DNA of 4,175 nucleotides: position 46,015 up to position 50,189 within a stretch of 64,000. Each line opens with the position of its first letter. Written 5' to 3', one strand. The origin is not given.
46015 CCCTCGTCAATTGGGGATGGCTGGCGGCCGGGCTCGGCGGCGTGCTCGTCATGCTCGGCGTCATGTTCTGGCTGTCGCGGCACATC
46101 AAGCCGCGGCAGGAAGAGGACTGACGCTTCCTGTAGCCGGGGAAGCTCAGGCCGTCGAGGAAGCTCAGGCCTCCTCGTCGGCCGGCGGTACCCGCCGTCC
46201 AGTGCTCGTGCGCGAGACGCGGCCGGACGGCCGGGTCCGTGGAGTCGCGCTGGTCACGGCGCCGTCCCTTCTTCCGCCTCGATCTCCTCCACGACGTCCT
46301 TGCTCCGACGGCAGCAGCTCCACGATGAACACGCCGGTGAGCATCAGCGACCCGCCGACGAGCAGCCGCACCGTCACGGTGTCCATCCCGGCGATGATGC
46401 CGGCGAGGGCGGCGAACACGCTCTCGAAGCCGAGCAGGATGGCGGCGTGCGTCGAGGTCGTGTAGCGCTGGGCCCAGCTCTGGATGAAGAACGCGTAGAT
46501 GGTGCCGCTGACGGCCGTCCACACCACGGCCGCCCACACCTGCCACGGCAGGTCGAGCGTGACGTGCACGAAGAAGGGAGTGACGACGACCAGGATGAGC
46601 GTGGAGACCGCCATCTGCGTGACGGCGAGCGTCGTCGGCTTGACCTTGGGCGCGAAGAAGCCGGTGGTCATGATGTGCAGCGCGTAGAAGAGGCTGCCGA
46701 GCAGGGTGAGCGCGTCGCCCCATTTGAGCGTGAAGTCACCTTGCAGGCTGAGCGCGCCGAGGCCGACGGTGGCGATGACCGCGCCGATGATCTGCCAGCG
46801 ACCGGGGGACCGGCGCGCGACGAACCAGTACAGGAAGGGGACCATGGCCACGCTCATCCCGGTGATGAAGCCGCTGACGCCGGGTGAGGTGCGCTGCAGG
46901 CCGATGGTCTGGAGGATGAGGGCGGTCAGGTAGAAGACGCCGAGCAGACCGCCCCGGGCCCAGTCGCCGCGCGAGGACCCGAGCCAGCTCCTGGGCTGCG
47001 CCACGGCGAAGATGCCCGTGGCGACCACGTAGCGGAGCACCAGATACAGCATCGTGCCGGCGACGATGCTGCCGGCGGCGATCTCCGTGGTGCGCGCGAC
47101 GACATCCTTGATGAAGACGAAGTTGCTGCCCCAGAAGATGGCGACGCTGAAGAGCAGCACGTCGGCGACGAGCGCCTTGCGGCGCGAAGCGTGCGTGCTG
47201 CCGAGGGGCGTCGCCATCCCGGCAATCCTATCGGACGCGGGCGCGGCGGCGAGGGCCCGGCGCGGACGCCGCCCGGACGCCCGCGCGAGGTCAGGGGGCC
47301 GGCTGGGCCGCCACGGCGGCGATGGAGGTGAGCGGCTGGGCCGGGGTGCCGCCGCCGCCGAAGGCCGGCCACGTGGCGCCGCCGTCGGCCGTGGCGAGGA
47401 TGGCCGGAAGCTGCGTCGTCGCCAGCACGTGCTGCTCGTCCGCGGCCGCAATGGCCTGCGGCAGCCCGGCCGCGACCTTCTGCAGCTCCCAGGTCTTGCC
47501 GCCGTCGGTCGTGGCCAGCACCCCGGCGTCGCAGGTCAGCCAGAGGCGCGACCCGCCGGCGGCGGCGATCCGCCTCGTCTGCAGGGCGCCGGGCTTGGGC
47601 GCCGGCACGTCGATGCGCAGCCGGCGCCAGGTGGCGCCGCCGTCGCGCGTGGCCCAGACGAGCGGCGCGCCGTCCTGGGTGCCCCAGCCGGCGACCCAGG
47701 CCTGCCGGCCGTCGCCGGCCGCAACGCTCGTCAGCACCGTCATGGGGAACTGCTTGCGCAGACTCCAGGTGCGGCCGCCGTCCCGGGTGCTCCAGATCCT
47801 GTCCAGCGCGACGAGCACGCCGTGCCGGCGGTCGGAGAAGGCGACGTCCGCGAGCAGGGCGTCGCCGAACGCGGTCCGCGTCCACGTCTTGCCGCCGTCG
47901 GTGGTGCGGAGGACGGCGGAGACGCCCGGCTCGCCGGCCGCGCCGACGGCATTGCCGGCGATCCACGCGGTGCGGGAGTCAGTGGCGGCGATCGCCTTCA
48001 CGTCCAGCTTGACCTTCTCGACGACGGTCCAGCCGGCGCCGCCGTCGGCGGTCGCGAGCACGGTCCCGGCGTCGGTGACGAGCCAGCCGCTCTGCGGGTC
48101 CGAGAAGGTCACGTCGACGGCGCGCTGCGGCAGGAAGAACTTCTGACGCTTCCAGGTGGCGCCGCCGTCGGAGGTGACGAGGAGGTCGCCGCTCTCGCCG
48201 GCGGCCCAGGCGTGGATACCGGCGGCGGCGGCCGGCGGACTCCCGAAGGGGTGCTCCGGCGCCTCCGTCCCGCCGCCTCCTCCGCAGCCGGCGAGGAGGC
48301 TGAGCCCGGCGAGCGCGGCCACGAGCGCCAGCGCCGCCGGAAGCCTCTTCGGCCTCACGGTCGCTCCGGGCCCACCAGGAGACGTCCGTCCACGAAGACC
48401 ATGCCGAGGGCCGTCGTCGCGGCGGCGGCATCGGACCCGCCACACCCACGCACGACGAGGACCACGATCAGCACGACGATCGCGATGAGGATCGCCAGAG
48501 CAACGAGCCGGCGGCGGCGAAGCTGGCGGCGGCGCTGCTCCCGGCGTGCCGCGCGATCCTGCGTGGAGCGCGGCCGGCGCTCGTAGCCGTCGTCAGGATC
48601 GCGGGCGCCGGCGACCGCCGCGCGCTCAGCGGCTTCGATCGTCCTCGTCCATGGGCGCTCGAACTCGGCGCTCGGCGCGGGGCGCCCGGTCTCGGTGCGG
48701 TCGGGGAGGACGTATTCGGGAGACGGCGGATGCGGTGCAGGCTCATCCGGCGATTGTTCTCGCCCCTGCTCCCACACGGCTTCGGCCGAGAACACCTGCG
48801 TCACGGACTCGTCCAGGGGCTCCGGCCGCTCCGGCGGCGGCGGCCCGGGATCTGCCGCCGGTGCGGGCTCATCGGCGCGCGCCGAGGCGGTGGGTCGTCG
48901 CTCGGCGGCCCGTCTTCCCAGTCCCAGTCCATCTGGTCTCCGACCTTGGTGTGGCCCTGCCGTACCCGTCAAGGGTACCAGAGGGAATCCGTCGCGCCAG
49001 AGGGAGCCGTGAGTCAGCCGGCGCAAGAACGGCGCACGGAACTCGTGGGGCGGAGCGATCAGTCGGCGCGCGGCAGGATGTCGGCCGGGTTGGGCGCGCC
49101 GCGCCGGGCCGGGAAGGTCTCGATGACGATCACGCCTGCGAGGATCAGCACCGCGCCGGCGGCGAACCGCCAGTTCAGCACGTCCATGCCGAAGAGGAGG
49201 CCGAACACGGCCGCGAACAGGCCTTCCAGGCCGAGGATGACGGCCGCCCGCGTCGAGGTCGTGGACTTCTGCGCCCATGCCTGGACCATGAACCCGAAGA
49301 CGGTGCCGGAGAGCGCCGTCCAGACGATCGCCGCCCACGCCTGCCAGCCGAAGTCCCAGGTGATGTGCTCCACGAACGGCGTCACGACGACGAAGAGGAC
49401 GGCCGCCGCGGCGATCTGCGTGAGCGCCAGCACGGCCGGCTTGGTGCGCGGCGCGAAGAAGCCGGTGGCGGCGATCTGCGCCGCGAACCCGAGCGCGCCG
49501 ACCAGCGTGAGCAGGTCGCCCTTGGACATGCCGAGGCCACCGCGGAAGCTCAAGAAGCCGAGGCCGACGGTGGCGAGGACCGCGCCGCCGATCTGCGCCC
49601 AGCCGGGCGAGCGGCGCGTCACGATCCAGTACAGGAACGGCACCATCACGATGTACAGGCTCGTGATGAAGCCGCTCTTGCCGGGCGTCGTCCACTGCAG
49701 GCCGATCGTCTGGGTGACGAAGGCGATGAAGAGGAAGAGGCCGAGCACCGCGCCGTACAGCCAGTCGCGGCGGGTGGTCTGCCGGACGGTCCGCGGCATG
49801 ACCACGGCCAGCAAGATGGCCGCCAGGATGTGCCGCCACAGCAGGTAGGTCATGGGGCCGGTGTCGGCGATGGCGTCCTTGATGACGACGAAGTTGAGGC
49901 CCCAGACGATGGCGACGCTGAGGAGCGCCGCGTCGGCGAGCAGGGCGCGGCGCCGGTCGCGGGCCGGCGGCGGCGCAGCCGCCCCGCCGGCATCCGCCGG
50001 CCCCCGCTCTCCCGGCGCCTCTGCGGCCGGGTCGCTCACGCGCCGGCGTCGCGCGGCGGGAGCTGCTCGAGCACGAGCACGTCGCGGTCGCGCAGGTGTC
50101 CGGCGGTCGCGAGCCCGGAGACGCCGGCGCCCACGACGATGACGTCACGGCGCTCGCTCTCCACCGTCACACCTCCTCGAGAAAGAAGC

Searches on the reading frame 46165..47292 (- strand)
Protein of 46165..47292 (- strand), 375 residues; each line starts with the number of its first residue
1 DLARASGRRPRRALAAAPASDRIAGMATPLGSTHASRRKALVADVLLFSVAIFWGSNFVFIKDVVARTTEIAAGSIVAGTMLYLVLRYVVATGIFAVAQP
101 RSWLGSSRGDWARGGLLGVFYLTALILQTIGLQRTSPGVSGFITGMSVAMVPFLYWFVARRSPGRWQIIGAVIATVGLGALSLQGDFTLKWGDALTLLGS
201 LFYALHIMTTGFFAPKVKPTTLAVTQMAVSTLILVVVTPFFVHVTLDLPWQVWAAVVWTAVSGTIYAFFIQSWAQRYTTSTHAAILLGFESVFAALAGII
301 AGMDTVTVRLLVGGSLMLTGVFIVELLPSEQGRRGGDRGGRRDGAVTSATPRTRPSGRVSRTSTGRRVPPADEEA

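Call 62: search_protein_families(library=pfam, proteins=[window:46165-47292:-], max_evalue=0.00001)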
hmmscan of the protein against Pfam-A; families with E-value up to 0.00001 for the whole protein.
window:46165-47292:- (375 aa): 1 family
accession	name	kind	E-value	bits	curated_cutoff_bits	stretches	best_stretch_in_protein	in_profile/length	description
PF00892.27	EamA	-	2.6e-24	86.5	28.2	2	43-180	3-132/135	EamA-like transporter family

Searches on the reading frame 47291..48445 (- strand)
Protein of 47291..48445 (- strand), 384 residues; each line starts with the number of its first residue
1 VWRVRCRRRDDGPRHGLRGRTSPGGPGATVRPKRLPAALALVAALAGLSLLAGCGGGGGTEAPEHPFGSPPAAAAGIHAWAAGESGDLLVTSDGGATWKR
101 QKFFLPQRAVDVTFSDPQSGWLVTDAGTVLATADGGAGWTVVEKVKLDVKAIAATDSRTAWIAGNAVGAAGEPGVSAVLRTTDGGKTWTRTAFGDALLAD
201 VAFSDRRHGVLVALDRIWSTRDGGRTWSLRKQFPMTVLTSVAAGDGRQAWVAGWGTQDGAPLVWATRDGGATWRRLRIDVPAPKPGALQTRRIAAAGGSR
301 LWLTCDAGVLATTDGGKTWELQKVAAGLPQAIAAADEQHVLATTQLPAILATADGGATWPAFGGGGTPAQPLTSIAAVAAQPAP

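Call 62: search_protein_families(library=pfam, proteins=[window:47291-48445:-], max_evalue=0.00001)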
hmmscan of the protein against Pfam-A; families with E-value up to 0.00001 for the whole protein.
window:47291-48445:- (384 aa): 3 families
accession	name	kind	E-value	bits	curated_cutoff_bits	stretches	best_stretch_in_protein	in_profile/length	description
PF14870.12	PSII_BNR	-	3.4e-28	99.2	27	3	196-320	18-138/303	Photosynthesis system II assembly factor YCF48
PF15902.12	Sortilin-Vps10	-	5.2e-13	49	33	0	177-280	2-116/446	Sortilin, neurotensin receptor 3,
PF02012.26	BNR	-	1.3e-10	40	27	0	180-189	2-11/12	BNR/Asp-box repeat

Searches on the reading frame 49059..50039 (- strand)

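Call 62: search_protein_families(library=pfam, proteins=[window:49059-50039:-], max_evalue=0.00001)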
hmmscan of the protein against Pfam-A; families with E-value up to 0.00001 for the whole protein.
window:49059-50039:- (326 aa): 1 family
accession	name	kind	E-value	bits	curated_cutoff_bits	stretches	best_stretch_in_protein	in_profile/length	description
PF00892.27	EamA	-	6.2e-32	111.2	28.2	2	35-164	3-134/135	EamA-like transporter family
